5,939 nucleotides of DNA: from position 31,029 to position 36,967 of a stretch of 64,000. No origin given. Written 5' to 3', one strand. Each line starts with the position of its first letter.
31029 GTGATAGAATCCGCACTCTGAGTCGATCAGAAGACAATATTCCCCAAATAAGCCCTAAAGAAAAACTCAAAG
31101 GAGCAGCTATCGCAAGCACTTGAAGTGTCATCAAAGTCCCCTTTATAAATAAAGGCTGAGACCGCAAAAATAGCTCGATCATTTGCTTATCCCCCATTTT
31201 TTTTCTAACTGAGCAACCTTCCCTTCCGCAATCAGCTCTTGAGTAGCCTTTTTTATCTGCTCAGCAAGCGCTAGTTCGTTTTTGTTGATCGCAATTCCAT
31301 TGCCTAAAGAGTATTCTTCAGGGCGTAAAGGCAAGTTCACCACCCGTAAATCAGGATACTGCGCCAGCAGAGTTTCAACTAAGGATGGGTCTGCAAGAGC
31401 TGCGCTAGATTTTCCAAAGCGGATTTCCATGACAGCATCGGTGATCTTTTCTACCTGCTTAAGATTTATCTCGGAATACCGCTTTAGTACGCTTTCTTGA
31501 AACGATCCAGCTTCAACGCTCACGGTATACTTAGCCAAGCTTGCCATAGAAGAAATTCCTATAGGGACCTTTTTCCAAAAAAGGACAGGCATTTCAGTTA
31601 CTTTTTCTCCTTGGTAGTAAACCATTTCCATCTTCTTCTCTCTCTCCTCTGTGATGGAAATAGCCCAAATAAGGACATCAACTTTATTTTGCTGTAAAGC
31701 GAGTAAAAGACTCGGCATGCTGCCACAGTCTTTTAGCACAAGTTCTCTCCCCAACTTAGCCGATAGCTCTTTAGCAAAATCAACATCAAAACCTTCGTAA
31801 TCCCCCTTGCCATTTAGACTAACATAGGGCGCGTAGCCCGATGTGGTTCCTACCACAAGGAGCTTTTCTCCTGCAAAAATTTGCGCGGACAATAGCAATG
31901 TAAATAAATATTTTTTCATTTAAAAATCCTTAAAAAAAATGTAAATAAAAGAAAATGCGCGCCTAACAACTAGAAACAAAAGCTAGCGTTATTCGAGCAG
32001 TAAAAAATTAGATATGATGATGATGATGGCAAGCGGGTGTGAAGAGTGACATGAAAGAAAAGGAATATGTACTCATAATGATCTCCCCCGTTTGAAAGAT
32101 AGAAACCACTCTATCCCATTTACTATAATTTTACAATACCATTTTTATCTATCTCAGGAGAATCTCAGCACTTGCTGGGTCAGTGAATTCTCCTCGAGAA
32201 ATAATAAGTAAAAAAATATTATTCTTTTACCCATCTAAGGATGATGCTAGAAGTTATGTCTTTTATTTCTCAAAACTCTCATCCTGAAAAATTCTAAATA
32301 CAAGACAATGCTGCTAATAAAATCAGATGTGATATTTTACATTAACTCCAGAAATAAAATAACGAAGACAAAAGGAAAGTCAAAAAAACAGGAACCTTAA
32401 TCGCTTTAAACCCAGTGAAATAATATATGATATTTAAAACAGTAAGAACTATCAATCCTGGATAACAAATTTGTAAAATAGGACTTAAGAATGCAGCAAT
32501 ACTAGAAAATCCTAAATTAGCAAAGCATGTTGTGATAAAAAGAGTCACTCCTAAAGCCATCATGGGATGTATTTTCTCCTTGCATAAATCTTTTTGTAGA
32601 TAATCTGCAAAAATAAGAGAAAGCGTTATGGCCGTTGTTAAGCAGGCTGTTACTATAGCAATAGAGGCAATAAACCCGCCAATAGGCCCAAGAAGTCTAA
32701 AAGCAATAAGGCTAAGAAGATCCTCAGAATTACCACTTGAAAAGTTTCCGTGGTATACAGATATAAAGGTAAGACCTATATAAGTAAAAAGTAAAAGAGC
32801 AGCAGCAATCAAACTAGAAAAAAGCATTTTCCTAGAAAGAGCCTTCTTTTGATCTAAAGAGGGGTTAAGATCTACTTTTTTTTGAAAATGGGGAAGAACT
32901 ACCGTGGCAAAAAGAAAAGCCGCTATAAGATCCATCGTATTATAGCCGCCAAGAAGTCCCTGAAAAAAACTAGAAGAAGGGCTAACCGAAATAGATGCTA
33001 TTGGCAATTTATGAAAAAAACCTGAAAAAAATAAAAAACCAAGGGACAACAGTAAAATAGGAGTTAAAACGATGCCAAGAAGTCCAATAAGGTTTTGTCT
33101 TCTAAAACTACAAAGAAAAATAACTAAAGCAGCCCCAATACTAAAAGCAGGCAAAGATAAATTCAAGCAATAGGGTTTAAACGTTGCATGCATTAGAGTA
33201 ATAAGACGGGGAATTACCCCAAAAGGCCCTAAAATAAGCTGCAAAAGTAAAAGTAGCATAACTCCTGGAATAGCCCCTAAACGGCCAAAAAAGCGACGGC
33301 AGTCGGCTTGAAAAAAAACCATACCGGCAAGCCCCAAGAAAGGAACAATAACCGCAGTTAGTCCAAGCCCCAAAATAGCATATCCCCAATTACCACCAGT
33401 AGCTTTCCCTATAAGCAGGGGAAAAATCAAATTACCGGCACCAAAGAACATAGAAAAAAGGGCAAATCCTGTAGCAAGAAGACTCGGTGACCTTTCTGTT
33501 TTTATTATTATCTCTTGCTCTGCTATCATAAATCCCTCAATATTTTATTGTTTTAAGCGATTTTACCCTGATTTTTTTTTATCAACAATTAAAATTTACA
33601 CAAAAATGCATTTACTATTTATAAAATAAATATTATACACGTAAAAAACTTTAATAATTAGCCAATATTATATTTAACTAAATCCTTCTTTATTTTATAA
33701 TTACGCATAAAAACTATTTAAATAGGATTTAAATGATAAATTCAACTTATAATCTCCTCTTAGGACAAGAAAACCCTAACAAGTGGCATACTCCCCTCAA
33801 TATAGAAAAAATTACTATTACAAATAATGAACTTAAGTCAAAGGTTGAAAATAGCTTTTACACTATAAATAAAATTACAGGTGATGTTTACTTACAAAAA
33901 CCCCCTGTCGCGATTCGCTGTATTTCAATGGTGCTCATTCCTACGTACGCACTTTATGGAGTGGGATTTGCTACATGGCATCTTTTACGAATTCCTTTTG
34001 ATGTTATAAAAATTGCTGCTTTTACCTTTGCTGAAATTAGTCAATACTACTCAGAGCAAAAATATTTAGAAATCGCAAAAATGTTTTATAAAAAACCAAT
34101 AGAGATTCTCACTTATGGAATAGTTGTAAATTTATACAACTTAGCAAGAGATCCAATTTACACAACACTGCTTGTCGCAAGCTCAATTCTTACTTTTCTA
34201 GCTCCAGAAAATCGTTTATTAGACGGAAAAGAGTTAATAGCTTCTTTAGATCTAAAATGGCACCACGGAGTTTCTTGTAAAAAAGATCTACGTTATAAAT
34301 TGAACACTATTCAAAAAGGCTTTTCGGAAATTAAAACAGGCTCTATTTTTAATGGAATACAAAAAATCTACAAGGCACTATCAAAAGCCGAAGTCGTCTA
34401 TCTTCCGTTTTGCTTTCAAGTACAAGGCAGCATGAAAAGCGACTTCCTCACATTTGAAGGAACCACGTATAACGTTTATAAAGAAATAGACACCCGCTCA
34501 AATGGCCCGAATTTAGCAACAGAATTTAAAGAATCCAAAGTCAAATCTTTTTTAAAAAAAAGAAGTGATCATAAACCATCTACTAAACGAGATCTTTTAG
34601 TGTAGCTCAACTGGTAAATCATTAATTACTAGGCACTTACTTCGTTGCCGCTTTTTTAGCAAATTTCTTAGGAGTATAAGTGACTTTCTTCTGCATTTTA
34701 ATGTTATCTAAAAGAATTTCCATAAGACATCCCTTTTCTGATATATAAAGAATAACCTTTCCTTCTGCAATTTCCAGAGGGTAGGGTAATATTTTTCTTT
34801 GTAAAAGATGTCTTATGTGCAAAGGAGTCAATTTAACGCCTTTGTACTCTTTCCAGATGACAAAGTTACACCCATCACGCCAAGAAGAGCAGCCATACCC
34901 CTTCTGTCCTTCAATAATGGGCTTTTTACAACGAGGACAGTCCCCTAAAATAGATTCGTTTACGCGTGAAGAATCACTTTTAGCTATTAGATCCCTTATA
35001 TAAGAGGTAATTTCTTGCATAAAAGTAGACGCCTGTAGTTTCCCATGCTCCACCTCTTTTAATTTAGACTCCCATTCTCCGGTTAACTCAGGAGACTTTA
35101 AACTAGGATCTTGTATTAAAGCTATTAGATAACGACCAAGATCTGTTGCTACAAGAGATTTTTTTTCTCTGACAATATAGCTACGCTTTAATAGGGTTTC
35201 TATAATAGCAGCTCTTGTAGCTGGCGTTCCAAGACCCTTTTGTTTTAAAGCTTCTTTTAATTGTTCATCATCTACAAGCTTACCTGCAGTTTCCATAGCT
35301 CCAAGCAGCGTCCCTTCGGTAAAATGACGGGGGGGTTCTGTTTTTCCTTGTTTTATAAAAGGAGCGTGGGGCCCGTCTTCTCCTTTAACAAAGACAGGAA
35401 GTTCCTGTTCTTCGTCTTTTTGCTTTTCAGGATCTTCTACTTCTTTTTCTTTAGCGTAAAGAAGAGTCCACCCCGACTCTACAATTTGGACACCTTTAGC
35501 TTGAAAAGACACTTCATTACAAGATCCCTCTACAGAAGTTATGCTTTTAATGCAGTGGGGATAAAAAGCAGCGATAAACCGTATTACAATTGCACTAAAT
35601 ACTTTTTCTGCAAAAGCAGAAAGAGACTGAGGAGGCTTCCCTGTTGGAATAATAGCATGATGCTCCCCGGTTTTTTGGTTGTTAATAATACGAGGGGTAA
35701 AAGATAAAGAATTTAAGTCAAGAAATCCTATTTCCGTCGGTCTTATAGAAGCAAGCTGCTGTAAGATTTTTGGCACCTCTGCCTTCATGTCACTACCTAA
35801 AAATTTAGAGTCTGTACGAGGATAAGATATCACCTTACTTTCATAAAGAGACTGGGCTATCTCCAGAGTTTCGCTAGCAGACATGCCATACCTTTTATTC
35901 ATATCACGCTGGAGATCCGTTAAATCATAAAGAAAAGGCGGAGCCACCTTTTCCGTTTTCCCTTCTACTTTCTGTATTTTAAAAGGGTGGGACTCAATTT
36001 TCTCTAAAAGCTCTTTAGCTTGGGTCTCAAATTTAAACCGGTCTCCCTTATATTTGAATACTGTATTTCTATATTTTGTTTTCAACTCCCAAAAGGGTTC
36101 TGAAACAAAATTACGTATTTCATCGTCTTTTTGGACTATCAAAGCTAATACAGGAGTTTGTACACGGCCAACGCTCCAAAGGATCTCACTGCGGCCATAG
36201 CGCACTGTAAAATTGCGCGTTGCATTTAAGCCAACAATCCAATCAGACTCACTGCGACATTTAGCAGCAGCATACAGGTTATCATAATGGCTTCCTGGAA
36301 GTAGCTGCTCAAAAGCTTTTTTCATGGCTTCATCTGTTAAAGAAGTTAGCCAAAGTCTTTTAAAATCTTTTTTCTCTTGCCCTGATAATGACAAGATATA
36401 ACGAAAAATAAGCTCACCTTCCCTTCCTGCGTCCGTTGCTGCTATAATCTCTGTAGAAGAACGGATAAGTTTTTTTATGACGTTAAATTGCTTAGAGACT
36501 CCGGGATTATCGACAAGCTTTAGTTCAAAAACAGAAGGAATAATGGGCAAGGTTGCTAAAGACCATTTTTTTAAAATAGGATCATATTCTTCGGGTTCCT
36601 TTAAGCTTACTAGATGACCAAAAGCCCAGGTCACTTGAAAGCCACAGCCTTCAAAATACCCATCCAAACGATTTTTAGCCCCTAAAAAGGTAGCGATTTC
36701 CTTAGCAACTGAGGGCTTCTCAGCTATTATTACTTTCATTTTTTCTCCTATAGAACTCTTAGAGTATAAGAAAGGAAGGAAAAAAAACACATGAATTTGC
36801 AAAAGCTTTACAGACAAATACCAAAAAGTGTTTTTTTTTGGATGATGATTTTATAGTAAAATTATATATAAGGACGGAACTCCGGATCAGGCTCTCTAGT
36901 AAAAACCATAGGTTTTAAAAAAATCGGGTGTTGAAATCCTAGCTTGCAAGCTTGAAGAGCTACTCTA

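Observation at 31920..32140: Candidate His-codon leader peptide (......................) upstream of a polar amino-acid ABC importer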

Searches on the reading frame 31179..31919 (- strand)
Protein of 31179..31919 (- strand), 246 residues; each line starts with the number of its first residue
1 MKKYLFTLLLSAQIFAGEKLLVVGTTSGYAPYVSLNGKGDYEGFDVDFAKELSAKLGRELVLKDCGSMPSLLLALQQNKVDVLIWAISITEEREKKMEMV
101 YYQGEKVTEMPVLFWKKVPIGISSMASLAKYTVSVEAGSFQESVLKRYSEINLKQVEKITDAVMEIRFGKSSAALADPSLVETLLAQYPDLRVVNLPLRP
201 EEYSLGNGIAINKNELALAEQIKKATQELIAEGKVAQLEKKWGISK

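Call 3: search_protein_families(library=pfam, proteins=[window:31179-31919:-])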
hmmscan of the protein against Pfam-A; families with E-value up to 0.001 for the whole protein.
window:31179-31919:- (246 aa): 1 family
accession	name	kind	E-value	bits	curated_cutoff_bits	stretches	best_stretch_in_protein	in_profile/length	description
PF00497.25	SBP_bac_3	-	3.2e-24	85.6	26.4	1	21-243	1-130/132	Bacterial extracellular solute-binding proteins, family 3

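Call 33: search_solved_structures(query=window:31179-31919:-, max_evalue=1e-8, show_alignments=2)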
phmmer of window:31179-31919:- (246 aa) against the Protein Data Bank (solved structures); distinct sequences matched with E-value up to 1e-8: 47.
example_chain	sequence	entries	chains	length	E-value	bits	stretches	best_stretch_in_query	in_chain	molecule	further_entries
3del_B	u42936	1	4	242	6.5e-40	140.4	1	20-245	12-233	Arginine Binding Protein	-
3n26_A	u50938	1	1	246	1.2e-35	126.4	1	19-245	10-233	Amino acid ABC transporter, periplasmic amino acid-binding protein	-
3qax_A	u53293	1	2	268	1.6e-35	126.1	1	18-245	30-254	Probable ABC transporter arginine-binding protein ArtJ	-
6svf_A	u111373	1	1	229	6.5e-24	88.1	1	20-242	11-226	Amino acid ABC transporter, periplasmic amino acid-binding protein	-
4ymx_A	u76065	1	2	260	3.8e-22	82.3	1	19-242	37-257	ABC-type amino acid transport system, periplasmic component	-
4prs_A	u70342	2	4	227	5.9e-22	81.7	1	20-232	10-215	ABC-type transporter, periplasmic subunit family 3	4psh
6ggv_A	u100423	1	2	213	1.6e-21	80.2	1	20-229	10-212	Amino acid ABC transporter, periplasmic amino acid-binding protein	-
6ggp_A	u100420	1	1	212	1.9e-21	80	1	20-228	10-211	Amino acid ABC transporter, periplasmic amino acid-binding protein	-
6q3u_A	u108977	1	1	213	1.1e-20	77.4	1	20-229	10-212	Amino acid ABC transporter, periplasmic amino acid-binding protein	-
4zv1_A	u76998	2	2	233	1.2e-19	74.1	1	21-242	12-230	AncQR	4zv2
4h5f_A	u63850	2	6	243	4.5e-15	59.1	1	20-240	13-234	Amino acid ABC superfamily ATP binding cassette transporter, binding protein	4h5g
5tuj_C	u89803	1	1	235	6.6e-14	55.3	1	21-242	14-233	Ancestral protein CDT-Anc1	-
5t0w_A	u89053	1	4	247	7.1e-14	55.2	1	21-242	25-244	AncCDT-1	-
1hpb_P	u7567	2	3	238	1.1e-13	54.7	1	21-242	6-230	HISTIDINE-BINDING PROTEIN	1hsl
4i62_A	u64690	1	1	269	1.2e-13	54.5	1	20-238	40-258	Amino acid ABC transporter, periplasmic amino acid-binding protein, putative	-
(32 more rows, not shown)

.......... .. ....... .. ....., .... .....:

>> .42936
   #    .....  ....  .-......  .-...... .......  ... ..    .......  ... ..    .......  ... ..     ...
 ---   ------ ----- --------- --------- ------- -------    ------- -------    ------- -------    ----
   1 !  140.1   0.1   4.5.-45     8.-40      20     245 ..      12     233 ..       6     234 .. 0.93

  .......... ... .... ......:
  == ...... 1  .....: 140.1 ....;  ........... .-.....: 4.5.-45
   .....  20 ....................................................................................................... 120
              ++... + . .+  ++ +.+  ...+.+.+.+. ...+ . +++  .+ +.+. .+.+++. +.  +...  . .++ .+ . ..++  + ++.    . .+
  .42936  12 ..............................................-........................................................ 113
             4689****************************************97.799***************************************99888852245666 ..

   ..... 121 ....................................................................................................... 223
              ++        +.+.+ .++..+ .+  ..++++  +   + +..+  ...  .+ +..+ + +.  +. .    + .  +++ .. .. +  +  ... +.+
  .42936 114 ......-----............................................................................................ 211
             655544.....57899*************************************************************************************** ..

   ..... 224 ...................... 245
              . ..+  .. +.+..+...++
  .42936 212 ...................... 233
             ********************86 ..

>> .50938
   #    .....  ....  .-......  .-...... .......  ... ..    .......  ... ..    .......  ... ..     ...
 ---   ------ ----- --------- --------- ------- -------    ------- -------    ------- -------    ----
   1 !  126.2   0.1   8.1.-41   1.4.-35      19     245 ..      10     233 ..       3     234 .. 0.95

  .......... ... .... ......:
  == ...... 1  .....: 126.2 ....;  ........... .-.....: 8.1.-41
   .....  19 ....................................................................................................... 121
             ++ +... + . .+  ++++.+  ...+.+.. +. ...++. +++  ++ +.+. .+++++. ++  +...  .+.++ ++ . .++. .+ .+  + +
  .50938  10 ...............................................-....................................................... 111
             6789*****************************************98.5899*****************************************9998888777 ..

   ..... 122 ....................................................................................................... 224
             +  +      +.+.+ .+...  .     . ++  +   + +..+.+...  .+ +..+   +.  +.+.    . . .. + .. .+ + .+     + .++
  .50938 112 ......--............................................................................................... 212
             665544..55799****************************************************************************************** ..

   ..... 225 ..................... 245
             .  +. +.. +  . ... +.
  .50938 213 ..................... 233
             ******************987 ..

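Call 34: search_protein_families(library=ncbifam, proteins=[window:31179-31919:-], max_evalue=0.00001)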
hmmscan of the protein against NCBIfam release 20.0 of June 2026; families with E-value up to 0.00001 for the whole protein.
window:31179-31919:- (246 aa): 10 families
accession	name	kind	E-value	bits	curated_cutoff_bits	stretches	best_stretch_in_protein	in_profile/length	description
TIGR01096.1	3A0103s03R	subfamily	7.7e-29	100.9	256.35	1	15-242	20-249/250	lysine/arginine/ornithine ABC transporter substrate-binding protein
NF008426.0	PRK11260.1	equivalog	3.5e-20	72.4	312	1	19-242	41-259/266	cystine ABC transporter substrate-binding protein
NF041765.1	ArtJ_Ecoli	equivalog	1.8e-17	63.7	510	1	1-242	1-240/243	arginine ABC transporter substrate-binding protein ArtJ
NF007029.0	PRK09495.1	equivalog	6e-17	62.3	303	1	7-242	13-242/248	glutamine ABC transporter substrate-binding protein GlnH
NF011965.0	PRK15437.1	equivalog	2.4e-13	50.3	459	1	19-242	26-252/260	histidine ABC transporter substrate-binding protein HisJ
NF041764.1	ArtI_Ecoli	equivalog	3.5e-13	49.5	522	1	1-242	1-240/243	arginine ABC transporter substrate-binding protein ArtI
NF011586.0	PRK15010.1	equivalog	1.2e-12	48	440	1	19-242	26-252/260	lysine/arginine/ornithine ABC transporter substrate-binding protein ArgT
NF011583.0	PRK15007.1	subfamily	5.2e-12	45.6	358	1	18-242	20-240/243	arginine ABC transporter substrate-binding protein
NF008112.0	PRK10859.1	equivalog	5.4e-10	38.3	354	1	18-242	42-264/483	membrane-bound lytic murein transglycosylase MltF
NF052427.1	StpK7MSMEG_1200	equivalog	2.3e-08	33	900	1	20-103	363-445/601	serine/threonine protein kinase StpK7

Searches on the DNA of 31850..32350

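Call 45: search_rna_families(source=window, start=31850, end=32350, threshold=evalue, max_evalue=10)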
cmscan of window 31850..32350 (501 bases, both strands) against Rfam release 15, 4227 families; matches with E-value up to 10: 10.
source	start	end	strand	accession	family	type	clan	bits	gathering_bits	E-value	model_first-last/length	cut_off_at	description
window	31992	32148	-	RF01492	rli28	Gene; sRNA;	-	23.8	45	0.68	1-186/186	no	Listeria sRNA rli28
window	31908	32002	+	RF02330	TtnuHACA23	Gene; snRNA; snoRNA; HACA-box;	-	19.3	100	3.3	1-135/135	no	Tetrahymena snoRNA TtnuHACA23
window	32193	32267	+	RF00616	LhrC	Gene; sRNA;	CL00114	18.3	110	3.5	1-111/111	no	Listeria LhrC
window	32212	32282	+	RF01569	DdR2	Gene; snRNA; snoRNA; CD-box;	-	17.5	80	5.4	1-83/83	no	Dictyostelium snoRNA DdR2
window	32039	32116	+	RF00205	snoR41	Gene; snRNA; snoRNA; CD-box;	CL00068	15.8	40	7.8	1-97/97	no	Small nucleolar RNA R41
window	32015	32083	+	RF01144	sR17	Gene; snRNA; snoRNA; CD-box;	-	14.5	36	0.68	1-55/55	no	Small nucleolar RNA sR17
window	32206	32262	-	RF02677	NsiR4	Gene; sRNA;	-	13.1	40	3.2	1-65/65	no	Nitrogen stress-induced RNA 4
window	32016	32060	+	RF01136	sR28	Gene; snRNA; snoRNA; CD-box;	-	11.3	39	2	1-55/55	no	Small nucleolar RNA sR28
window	32174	32332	-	RF02546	LSU_trypano_mito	Gene; rRNA;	CL00112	10.3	60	9.5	1-561/561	no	Trypanosomatid mitochondrial large subunit ribosomal RNA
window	31850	31957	-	RF02933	ARRPOF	Gene; sRNA;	-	9.7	127.2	7.9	1-104/256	3'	ARRPOF RNA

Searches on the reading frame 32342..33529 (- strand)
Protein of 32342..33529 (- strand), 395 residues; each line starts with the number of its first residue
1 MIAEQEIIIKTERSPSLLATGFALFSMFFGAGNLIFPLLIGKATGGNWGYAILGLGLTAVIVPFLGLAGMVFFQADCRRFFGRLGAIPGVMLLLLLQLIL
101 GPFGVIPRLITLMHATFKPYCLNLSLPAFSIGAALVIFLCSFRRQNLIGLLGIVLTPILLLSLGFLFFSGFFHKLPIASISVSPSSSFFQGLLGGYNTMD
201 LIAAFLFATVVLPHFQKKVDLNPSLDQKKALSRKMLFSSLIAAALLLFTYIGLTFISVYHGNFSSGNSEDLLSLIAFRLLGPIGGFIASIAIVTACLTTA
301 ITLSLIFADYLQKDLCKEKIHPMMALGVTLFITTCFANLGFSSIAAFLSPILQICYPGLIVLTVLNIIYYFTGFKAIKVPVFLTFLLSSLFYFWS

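Call 3: search_protein_families(library=pfam, proteins=[window:32342-33529:-])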
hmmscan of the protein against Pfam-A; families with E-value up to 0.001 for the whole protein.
window:32342-33529:- (395 aa): 1 family
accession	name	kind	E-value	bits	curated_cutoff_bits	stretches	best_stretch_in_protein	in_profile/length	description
PF05525.19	Branch_AA_trans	-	5.4e-54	184.2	22.3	1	16-385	4-377/429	Branched-chain amino acid transport protein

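Call 34: search_protein_families(library=ncbifam, proteins=[window:32342-33529:-], max_evalue=0.00001)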
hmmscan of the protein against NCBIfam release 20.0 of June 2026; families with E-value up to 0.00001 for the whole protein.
window:32342-33529:- (395 aa): 2 families
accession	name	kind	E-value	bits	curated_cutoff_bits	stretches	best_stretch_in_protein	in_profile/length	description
TIGR00796.1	livcs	equivalog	1.3e-55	189.1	243.4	1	21-387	1-371/405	branched-chain amino acid transport system II carrier protein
NF011962.0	PRK15433.1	equivalog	2e-19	70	790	1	13-387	6-381/439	branched-chain amino acid transporter carrier protein BrnQ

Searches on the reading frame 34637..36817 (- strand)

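Call 3: search_protein_families(library=pfam, proteins=[window:34637-36817:-])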
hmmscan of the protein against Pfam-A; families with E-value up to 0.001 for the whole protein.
window:34637-36817:- (726 aa): 2 families
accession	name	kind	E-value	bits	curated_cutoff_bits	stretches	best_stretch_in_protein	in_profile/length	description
PF01131.25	Topoisom_bac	-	5.8e-116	388.3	35.1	1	178-601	3-411/411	DNA topoisomerase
PF01751.28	Toprim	-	4.4e-12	46.4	23.1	1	29-158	2-94/96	Toprim domain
